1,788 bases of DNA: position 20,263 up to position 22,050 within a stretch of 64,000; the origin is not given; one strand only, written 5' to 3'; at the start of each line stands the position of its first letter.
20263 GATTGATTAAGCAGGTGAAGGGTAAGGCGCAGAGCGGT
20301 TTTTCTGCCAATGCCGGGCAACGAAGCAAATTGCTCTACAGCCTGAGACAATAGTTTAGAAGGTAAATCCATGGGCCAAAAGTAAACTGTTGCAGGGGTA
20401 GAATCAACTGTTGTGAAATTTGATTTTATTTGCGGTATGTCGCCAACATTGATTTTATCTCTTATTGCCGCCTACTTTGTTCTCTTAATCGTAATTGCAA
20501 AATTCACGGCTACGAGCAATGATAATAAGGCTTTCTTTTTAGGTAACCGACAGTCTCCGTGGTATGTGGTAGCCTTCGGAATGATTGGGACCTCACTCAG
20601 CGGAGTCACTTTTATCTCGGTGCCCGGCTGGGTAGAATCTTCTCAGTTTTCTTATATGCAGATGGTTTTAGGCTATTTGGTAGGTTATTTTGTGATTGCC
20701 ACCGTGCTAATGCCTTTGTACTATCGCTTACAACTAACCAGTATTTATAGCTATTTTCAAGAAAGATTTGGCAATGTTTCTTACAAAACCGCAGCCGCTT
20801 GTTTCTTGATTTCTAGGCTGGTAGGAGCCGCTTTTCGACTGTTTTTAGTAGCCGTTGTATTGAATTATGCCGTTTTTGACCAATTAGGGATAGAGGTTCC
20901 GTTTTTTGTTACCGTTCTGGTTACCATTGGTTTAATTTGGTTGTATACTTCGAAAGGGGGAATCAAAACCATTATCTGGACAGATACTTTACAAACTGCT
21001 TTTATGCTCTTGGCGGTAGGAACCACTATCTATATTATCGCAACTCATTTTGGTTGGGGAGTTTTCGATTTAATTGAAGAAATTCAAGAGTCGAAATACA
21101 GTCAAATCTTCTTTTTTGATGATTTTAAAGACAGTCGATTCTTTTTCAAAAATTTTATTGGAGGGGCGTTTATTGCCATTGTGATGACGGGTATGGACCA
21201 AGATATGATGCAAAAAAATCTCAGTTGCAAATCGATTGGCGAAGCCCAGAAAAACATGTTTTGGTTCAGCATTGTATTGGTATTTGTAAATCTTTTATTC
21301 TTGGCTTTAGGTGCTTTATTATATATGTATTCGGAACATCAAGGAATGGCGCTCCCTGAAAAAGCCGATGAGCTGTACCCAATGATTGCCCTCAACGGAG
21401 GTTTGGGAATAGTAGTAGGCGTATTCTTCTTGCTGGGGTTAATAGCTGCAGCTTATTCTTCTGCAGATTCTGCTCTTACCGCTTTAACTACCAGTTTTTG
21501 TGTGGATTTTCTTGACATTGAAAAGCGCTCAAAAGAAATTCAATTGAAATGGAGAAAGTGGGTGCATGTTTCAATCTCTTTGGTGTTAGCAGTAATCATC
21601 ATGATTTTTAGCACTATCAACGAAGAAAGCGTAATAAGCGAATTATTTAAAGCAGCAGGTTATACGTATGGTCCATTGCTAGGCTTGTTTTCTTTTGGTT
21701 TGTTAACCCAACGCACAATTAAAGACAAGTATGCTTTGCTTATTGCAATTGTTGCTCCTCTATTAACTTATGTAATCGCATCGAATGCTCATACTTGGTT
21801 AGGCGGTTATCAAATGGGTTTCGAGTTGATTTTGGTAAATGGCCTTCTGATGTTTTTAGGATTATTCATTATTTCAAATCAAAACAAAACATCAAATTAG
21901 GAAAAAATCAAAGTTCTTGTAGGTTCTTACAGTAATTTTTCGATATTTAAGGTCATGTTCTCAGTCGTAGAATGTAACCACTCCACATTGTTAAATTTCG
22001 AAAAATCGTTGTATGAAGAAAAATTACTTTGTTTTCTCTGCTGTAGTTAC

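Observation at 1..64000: Hyper-abundant oligonucleotide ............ (core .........): a DNA-uptake-sequence-like signature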

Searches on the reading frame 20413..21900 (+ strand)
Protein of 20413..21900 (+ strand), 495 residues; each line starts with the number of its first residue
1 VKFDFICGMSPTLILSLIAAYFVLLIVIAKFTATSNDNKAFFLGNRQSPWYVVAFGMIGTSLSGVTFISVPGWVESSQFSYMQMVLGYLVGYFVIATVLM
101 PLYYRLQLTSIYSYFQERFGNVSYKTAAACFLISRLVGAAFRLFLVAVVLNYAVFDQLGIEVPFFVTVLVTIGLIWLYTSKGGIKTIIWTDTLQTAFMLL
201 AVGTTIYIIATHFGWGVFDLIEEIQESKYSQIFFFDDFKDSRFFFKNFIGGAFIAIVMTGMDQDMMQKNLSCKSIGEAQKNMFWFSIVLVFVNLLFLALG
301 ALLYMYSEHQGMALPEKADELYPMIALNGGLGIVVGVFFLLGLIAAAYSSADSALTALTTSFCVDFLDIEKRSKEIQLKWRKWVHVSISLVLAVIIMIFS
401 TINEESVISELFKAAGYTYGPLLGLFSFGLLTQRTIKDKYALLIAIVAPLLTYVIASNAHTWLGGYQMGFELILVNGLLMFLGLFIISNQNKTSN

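Call 34: search_protein_families(library=pfam, proteins=[window:20413-21900:+], max_evalue=0.00001)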
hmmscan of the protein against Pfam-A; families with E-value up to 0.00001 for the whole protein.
window:20413-21900:+ (495 aa): 1 family
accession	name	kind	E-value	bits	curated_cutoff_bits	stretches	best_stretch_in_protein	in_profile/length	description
PF00474.23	SSF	-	2.5e-23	83.1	22.8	1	41-435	1-394/406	Sodium:solute symporter family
